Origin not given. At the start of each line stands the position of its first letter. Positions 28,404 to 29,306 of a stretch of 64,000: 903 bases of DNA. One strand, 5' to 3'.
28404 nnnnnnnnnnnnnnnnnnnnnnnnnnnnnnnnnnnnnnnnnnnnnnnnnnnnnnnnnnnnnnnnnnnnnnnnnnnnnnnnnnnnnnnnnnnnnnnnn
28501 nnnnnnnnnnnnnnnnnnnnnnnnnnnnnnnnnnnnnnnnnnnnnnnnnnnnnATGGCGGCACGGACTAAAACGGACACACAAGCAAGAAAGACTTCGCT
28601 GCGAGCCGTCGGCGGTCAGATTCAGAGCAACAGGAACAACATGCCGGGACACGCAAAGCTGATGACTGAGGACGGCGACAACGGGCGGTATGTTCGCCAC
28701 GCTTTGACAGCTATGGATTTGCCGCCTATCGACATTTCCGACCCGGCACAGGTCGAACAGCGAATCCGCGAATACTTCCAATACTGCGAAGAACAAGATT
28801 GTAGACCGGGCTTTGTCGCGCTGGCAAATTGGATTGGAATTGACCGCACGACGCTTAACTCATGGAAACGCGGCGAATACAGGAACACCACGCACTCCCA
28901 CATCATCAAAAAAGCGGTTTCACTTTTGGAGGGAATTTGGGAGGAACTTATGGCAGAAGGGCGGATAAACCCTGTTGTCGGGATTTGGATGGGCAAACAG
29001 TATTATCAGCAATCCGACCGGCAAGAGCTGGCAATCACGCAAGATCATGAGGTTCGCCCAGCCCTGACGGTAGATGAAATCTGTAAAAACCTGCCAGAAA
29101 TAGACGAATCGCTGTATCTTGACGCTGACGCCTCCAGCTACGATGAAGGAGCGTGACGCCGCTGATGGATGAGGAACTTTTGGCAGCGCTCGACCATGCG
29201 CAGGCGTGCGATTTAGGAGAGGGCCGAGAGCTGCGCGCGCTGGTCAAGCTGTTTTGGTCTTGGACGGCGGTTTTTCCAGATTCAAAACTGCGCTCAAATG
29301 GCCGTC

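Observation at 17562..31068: Element 1 has the gene content of a phage satellite (PICI-like) in a GC-rich Clostridia-type host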

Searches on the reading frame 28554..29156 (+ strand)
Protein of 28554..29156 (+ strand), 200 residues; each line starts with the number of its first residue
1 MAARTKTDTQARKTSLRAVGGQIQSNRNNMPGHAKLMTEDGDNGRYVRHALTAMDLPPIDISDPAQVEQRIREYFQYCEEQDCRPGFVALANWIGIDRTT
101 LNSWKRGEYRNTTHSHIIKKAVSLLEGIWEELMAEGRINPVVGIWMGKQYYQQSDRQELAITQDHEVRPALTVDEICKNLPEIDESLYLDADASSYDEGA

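Call 10: search_protein_families(library=pfam, max_evalue=0.01, proteins=[window:28554-29156:+])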
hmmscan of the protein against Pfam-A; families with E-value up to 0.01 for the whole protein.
window:28554-29156:+ (200 aa): 1 family
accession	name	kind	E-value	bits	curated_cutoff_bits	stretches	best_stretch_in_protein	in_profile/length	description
PF16677.11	GP3_package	-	2.8e-07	31.1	29.4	1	62-142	7-89/105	DNA-packaging protein gp3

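Call 12: search_protein_families(library=phrogs, max_evalue=0.001, proteins=[window:28554-29156:+])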
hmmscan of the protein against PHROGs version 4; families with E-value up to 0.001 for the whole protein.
window:28554-29156:+ (200 aa): 1 family
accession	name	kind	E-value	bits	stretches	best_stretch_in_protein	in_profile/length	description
phrog_606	-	head and packaging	8.6e-07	30.1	1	61-166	25-143/167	terminase small subunit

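Call 15: find_related_loci(query=window:28554-29156:+, collection=viral_contigs, flank=10000)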
Query window:28554-29156:+ (200 aa) in viral_contigs; peptide patterns used: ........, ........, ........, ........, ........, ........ (x = any residue, [..] = any of these).
14 stretches matched a pattern; 11 encode a relative of the query (tblastn E <= 1e-3); 11 distinct loci.
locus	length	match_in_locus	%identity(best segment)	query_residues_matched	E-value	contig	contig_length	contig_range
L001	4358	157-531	58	41-165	3e-51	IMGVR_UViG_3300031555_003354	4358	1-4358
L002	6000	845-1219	58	41-165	4e-51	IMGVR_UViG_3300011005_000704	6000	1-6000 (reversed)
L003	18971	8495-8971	47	13-170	1e-49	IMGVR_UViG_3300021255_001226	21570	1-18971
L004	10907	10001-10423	52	41-182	5e-49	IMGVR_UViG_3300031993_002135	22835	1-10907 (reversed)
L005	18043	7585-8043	49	36-185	6e-49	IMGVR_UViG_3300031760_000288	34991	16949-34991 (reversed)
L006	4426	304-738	49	37-182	6e-48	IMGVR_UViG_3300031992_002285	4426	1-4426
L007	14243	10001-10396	48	37-168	2e-47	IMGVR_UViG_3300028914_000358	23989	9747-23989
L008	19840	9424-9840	49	41-180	1e-45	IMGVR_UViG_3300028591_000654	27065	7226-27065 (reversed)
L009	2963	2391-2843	45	18-167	2e-45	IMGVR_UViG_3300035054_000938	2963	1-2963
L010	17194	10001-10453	45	18-167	2e-45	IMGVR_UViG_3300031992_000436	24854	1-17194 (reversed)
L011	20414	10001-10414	47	33-167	8e-45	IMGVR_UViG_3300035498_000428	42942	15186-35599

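Call 16: search_dna_similar(query=window:28554-29156:+, collection=phages, mode=protein, max_evalue=0.001, max_rows=25)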
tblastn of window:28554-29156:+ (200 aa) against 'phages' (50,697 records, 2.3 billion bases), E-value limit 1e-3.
Records with a match: 2; places in all: 2; records where one place covers at least 80% of the query: 0.
Best place of each record, by identity: <60% 2.
By first word of the organism name: Bacteriophage 2.
By host as written in the record: - 2.
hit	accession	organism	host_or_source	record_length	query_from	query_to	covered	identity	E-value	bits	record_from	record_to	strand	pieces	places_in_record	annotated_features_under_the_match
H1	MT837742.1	Bacteriophage sp.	human fecal samples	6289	38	178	71%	33.3%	2e-22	100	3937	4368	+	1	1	record has no annotation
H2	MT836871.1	Bacteriophage sp.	human fecal samples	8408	70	197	64%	26.6%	2e-6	53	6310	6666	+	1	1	record has no annotation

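Call 24: find_homologous_proteins(query=window:28554-29156:+, max_evalue=0.00001)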
Query window:28554-29156:+ (200 aa): 251 proteins with E <= 0.00001 among 341 candidates; the best 120 are listed.
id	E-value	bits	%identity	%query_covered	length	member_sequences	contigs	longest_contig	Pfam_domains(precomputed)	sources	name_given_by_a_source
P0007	4.4e-104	364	87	90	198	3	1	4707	PF16677.12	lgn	-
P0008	4.7e-104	364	84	93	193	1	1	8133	PF16677.12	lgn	-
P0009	1.5e-64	235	62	80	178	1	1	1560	PF16677.12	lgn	-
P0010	3.2e-48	182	49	84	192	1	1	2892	PF16677.12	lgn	-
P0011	4.3e-48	181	52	74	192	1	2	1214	PF16677.12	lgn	-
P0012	1.6e-47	179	57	65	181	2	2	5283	PF16677.12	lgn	-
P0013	5.7e-47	178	56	75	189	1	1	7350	PF16677.12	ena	-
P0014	9.5e-47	177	49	76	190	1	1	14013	PF16677.12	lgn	-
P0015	1.6e-46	176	47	83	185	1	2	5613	PF16677.12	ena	-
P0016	2.2e-46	176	48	78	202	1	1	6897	PF16677.12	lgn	-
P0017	8.5e-46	174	57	65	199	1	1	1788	PF16677.12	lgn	-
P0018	1.8e-45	173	52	74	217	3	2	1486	PF16677.12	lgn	-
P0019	1.9e-45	173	58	63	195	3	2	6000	PF16677.12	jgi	-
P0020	1.9e-45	173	46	86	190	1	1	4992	PF16677.12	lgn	-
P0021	2.4e-45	172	48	79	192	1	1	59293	PF16677.12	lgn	-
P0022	2.7e-45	172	45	87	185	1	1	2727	PF16677.12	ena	-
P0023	3.0e-45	172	56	65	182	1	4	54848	PF16677.12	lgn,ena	-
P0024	3.3e-45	172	44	98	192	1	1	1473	PF16677.12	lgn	-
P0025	4.1e-45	172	52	73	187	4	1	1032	PF16677.12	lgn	-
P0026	5.1e-45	171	55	70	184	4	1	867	PF16677.12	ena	-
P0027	5.2e-45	171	50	72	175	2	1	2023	PF16677.12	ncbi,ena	-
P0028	5.3e-45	171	44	100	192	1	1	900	PF16677.12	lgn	-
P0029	5.7e-45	171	50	79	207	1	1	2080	PF16677.12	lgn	-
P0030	6.1e-45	171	49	82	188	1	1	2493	PF16677.12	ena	-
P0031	6.2e-45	171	43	100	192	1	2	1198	PF16677.12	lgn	-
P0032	6.6e-45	171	47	84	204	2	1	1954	PF16677.12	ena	-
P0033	6.7e-45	171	44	94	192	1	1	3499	PF16677.12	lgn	-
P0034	7.0e-45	171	46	83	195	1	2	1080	PF16677.12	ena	-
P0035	8.0e-45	171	49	80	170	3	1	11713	PF16677.12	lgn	-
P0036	8.4e-45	171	48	84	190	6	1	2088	PF16677.12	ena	-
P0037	1.0e-44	170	50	81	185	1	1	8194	PF16677.12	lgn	-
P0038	1.7e-44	170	49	79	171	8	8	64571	PF16677.12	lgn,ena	-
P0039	1.8e-44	170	51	73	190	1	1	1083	PF16677.12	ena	-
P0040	2.0e-44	169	44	93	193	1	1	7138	PF16677.12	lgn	-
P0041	2.1e-44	169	48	84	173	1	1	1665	PF16677.12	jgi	jgi:hypothetical protein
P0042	2.1e-44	169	49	80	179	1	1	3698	PF16677.12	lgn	-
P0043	2.4e-44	169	47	79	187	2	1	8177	PF16677.12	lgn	-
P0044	2.6e-44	169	47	79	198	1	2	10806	PF16677.12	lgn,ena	-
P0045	2.9e-44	169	47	79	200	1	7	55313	PF16677.12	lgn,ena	-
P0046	3.1e-44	169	46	78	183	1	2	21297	PF16677.12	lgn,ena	-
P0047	3.5e-44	169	46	81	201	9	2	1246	PF16677.12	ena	-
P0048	4.2e-44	168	55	66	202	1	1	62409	PF16677.12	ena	-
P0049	4.4e-44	168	49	73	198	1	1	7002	PF16677.12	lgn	-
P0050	5.0e-44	168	49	74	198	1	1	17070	PF16677.12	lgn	-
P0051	5.5e-44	168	49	72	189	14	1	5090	PF16677.12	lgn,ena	-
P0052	7.4e-44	168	53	66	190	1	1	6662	PF16677.12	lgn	-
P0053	7.4e-44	168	46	79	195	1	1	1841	PF16677.12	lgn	-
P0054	7.6e-44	167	55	65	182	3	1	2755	PF16677.12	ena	-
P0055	8.1e-44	167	46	79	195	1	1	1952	PF16677.12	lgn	-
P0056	8.3e-44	167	50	74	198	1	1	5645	PF16677.12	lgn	-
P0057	1.2e-43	167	53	65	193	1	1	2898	PF16677.12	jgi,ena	-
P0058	1.4e-43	167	49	75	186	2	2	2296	PF16677.12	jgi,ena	-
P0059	1.5e-43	166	50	66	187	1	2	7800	PF16677.12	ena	-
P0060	2.0e-43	166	49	80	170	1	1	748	PF16677.12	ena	-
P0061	2.2e-43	166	45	80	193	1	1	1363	PF16677.12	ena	-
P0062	2.5e-43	166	57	64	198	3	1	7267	PF16677.12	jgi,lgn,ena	-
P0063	2.8e-43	166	45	80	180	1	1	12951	PF16677.12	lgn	-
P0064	3.1e-43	165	51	67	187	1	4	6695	PF16677.12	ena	-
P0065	3.5e-43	165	50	74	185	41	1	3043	PF16677.12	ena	-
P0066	3.5e-43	165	50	70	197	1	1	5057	PF16677.12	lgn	-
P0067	3.8e-43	165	50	71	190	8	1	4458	PF16677.12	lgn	-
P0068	4.2e-43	165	50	75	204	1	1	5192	PF16677.12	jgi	jgi:hypothetical protein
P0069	5.0e-43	165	51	66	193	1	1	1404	PF16677.12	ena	-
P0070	5.2e-43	165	46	80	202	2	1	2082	PF16677.12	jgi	jgi:hypothetical protein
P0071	5.4e-43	165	59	61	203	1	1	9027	PF16677.12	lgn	-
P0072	5.4e-43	165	47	79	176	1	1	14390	PF16677.12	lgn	-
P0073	5.8e-43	165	54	66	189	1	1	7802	PF16677.12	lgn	-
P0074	6.2e-43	165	46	79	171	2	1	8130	PF16677.12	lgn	-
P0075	6.3e-43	164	56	64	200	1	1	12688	PF16677.12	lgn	-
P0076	6.6e-43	164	47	73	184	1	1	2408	PF16677.12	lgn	-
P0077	7.4e-43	164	57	65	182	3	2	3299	PF16677.12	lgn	-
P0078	7.9e-43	164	43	87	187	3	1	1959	PF16677.12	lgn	-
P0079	9.2e-43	164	48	81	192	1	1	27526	PF16677.12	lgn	-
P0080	9.3e-43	164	52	72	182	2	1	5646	PF16677.12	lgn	-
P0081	9.7e-43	164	47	84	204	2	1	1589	PF16677.12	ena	-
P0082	1.1e-42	164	50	70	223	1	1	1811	PF16677.12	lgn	-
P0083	1.1e-42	164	55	64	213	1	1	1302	PF16677.12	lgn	-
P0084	1.3e-42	163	51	72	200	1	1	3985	PF16677.12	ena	-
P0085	1.3e-42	163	46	81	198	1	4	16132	PF16677.12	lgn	-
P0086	1.6e-42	163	46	75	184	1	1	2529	PF16677.12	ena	-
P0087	1.8e-42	163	43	83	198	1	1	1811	PF16677.12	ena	-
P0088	1.8e-42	163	47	77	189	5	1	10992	PF16677.12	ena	-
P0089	1.8e-42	163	40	92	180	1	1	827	PF16677.12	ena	-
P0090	1.9e-42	163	56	64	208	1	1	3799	PF16677.12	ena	-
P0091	2.5e-42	163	50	72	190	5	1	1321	PF16677.12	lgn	-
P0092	2.6e-42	162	48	77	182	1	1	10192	PF16677.12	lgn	-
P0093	3.1e-42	162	49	72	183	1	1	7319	PF16677.12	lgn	-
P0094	3.2e-42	162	45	79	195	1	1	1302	PF16677.12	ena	-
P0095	3.6e-42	162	48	73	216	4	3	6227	PF16677.12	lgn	-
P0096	3.7e-42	162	51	68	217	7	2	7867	PF16677.12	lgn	-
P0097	4.0e-42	162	43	83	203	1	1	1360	PF16677.12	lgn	-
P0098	4.3e-42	162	42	87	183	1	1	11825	PF16677.12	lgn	-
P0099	4.4e-42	162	44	84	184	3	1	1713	PF16677.12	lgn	-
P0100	4.8e-42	162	51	71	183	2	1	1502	PF16677.12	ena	-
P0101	4.8e-42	162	44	77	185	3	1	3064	PF16677.12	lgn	-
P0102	5.4e-42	161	48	69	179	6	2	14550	PF16677.12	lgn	-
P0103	5.5e-42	161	48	79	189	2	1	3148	PF16677.12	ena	-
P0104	6.8e-42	161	45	84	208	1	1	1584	PF16677.12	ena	-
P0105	7.5e-42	161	46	78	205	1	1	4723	PF16677.12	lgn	-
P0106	7.7e-42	161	49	70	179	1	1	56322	PF16677.12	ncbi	-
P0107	9.2e-42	161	54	63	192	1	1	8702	PF16677.12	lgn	-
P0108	9.4e-42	161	49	70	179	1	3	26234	PF16677.12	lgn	-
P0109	1.1e-41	160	47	78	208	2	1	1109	PF16677.12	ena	-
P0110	1.1e-41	160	47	78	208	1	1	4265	PF16677.12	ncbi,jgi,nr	ncbi:MAG: terminase small subunit [Petrimonas sp.]|jgi:hypothetical protein|nr:terminase small subun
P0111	1.2e-41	160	47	77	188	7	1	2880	PF16677.12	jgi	jgi:hypothetical protein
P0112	1.3e-41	160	50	70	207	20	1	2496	PF16677.12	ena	-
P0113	1.3e-41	160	48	73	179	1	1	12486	PF16677.12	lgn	-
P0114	1.6e-41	160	46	79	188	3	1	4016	PF16677.12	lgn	-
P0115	1.6e-41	160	48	74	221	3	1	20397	PF16677.12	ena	-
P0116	1.7e-41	160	52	66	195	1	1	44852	PF16677.12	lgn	-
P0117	1.8e-41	160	46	78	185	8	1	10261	PF16677.12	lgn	-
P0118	1.9e-41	160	52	65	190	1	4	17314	PF16677.12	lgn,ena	-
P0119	2.1e-41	160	44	79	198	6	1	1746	PF16677.12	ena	-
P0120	2.3e-41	159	48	71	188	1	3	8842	PF16677.12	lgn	-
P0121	2.5e-41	159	51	65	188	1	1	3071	PF16677.12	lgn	-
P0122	3.1e-41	159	46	78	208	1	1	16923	PF16677.12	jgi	jgi:hypothetical protein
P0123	3.2e-41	159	50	71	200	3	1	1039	PF16677.12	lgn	-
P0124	3.4e-41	159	44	79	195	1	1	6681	PF16677.12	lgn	-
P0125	3.8e-41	159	44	83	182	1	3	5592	PF16677.12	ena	-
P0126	3.9e-41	159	47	79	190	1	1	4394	PF16677.12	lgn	-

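Call 25: find_encoding_contigs(protein=P0008, flank=10000, max_places=3)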
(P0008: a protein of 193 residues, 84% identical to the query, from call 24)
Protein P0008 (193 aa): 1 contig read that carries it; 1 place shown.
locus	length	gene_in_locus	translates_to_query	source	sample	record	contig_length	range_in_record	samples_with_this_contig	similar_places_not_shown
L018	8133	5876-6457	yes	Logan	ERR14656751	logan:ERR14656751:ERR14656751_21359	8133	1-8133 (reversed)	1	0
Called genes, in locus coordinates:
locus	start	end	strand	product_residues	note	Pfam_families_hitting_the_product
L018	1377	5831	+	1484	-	-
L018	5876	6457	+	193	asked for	PF16677:GP3_package (weak)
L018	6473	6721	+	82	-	-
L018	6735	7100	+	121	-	-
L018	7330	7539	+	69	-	-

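Call 26: find_encoding_contigs(protein=P0007, flank=10000, max_places=3)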
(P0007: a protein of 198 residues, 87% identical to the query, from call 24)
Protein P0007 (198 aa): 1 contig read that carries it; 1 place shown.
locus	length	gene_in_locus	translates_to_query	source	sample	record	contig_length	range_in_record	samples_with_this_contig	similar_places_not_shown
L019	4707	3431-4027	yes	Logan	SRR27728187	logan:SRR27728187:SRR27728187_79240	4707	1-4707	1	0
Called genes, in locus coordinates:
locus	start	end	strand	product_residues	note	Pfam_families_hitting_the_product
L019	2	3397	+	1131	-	?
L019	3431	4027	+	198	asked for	PF16677:GP3_package (weak)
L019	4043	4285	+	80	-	-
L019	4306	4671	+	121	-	-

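Call 27: find_encoding_contigs(protein=P0023, flank=10000, max_places=2)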
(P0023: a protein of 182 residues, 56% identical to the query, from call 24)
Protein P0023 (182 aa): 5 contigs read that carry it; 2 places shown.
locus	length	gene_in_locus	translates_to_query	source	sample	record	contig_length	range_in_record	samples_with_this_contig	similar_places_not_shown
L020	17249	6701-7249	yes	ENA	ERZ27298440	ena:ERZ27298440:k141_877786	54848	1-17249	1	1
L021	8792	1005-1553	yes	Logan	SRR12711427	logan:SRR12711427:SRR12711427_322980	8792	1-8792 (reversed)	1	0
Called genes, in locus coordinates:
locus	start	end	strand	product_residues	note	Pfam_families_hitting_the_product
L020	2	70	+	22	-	?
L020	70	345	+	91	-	PF04448:DUF551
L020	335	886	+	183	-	PF05551:zf-His_Me_endon (weak), PF13392:HNH_3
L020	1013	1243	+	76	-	-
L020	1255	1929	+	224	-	PF01501:Glyco_transf_8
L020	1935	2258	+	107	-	-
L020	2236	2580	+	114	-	PF14354:Lar_restr_allev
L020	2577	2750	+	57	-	-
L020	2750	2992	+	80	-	-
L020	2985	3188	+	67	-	-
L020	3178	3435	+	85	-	-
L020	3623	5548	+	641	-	PF06048:DUF927, PF18662:HTH_56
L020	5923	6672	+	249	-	-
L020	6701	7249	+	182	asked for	PF16677:GP3_package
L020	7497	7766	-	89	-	-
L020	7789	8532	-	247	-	PF20703:nSTAND1 (weak), PF01580:FtsK_SpoIIIE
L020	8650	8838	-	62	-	-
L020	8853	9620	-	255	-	PF17338:GP88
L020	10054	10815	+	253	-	PF00239:Resolvase, PF07508:Recombinase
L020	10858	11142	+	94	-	-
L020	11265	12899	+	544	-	-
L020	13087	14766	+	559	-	PF05133:SPP1_portal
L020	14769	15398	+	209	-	PF04233:Phage_Mu_F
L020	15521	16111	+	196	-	-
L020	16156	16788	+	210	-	PF12733:Cadherin-like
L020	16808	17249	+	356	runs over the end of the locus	PF03864:Phage_cap_E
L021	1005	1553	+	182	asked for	PF16677:GP3_package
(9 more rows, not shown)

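Call 29: search_protein_families(library=phrogs, max_evalue=0.001, proteins=[L020:5923-6672:+, L020:10858-11142:+, L020:11265-12899:+, L020:7497-7766:-, L020:8853-9620:-, L020:15521-16111:+, L018:1377-5831:+, L018:6735-7100:+])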
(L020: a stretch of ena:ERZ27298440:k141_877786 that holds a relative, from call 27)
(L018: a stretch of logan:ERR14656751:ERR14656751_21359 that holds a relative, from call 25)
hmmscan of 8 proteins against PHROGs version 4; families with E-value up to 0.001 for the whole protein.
L020:5923-6672:+ (249 aa): 2 families
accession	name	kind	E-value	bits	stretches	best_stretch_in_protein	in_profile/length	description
phrog_1574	-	unknown function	5.5e-10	40.4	1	3-201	15-235/240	-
phrog_12406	-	moron, auxiliary metabolic gene and host takeover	9e-06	26.3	1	2-196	4-195/242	glycosyltransferase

L020:10858-11142:+ (94 aa): 0 families

L020:11265-12899:+ (544 aa): 5 families
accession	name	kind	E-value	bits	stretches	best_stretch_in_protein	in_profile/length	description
phrog_38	-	head and packaging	2.1e-63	216.2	1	41-539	249-713/760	terminase large subunit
phrog_30251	-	head and packaging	1.6e-34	120.2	1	96-521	30-454/799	terminase large subunit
phrog_4758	-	head and packaging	8.3e-17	62.3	1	77-311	16-241/243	terminase large subunit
phrog_5573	-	head and packaging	2.3e-08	34.8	1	322-519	32-225/250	terminase large subunit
phrog_2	-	head and packaging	1.5e-05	25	1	126-528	282-593/807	terminase large subunit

L020:7497-7766:- (89 aa): 4 families
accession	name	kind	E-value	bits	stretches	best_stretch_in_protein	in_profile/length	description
phrog_434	-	DNA, RNA and nucleotide metabolism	6.7e-13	49.6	1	4-88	272-361/372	RecE-like recombination exonuclease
phrog_1956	-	unknown function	5.8e-11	43.4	1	4-88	5-90/93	-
phrog_6244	-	unknown function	5.3e-09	37.5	1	6-89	17-106/107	-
phrog_34398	-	unknown function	0.0005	21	1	6-73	10-79/149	-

L020:8853-9620:- (255 aa): 1 family
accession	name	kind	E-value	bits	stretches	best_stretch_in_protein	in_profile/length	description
phrog_1392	-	unknown function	4.9e-10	40.2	1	28-243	62-284/296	-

L020:15521-16111:+ (196 aa): 1 family
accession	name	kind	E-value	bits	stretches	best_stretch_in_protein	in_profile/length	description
phrog_18190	-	unknown function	7.2e-06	25.7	1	26-86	369-434/723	-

L018:1377-5831:+ (1484 aa): 4 families
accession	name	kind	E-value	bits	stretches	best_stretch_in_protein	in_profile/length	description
phrog_1535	-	tail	4.4e-53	181.8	2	1-539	1-495/1152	tail length tape measure protein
phrog_28918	-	unknown function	2.4e-42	145.7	2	270-528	66-330/1445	-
phrog_19074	-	unknown function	8.2e-14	51.5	1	604-1158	557-1062/1384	-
phrog_28083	-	unknown function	1.1e-10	41.8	1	90-422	79-406/830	-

L018:6735-7100:+ (121 aa): 0 families

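Call 38: find_related_loci(query=A1, collection=genome_contigs, flank=10000)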
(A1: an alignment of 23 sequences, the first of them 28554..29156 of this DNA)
Query A1 (200 aa) in genome_contigs; peptide patterns used: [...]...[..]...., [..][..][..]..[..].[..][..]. (x = any residue, [..] = any of these).
43 stretches matched a pattern; 13 encode a relative of the query (tblastn E <= 1e-3); 13 distinct loci.
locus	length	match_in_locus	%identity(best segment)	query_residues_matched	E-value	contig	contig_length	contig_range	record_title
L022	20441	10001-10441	46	24-167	4e-47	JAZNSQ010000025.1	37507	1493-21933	MAG: Clostridia bacterium isolate T1900044809_TS20190275.MAGScoT_cleanbin_000004 SGB_2768_k141_2913520, whole genome sho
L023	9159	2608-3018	49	24-160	8e-47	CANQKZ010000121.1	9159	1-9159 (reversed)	MAG: uncultured Oscillospiraceae bacterium isolate Lapin-021__bin7 genome assembly, contig: Lapin-021__NODE_8825_length_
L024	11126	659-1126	47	12-160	8e-47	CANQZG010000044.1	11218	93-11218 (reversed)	MAG: uncultured Muribaculaceae bacterium isolate Lapin-018__bin5 genome assembly, contig: Lapin-018__NODE_5698_length_11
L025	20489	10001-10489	42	24-182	4e-45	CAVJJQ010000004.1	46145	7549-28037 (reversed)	bacterium isolate H07678-L1_cleanbin_000001 genome assembly, contig: Spades_H07678-L1_contig_31, whole genome shotgun se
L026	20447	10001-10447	44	7-161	5e-45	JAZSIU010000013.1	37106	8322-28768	MAG: Bacteroidaceae bacterium isolate T1900044569_TS20190035.MAGScoT_cleanbin_000006 SGB_424_k141_2310962, whole genome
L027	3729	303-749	44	7-161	4e-45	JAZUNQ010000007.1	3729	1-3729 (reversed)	MAG: Acutalibacteraceae bacterium isolate T1900044885_TS20190351.MAGScoT_cleanbin_000012 SGB_3221_k141_1643915, whole ge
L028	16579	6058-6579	41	7-190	5e-45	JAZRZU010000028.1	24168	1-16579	MAG: Acutalibacteraceae bacterium isolate T1900044944_TS20190410.MAGScoT_cleanbin_000007 SGB_3475_k141_951485, whole gen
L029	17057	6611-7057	43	7-161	9e-45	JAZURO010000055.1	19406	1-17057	MAG: Eubacteriales bacterium isolate T1900044851_TS20190317.MAGScoT_cleanbin_000019 SGB_3023_k141_3169334, whole genome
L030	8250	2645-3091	43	23-167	2e-44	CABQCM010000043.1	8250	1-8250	MAG TPA_asm: uncultured Ruminococcaceae bacterium isolate MGYG-HGUT-00456 genome assembly, contig: GUT_GENOME011023_43,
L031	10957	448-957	42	23-184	9e-44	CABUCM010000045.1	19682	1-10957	MAG TPA_asm: uncultured Ruminiclostridium sp. isolate MGYG-HGUT-03872 genome assembly, contig: GUT_GENOME246551_45, whol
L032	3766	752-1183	46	26-167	1e-42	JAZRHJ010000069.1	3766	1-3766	MAG: Alphaproteobacteria bacterium isolate T1900045482_YK20190176.MAGScoT_cleanbin_000025 SGB_7325_k141_64150, whole gen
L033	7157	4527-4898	51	41-164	1e-40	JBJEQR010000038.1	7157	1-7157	MAG: Oscillospiraceae bacterium isolate PUUB39_bin.039 NODE_7761_length_7157_cov_11.779499, whole genome shotgun sequenc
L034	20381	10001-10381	46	41-164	6e-39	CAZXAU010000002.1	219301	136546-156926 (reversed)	MAG TPA_asm: uncultured Lachnospiraceae bacterium isolate SRP199465_co1_4 genome assembly, contig: NODE_38_length_219301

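Call 64: search_protein_families(library=pfam, max_evalue=0.05, proteins=[L018:1377-5831:+, L018:6735-7100:+])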
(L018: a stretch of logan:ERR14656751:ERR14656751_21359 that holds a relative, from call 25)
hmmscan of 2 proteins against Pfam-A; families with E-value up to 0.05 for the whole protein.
L018:1377-5831:+ (1484 aa): 1 family
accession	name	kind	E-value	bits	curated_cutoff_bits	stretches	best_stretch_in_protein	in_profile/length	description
PF01706.21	FliG_C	-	0.021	15.5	23.3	0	696-739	13-56/108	FliG C-terminal domain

L018:6735-7100:+ (121 aa): 0 families
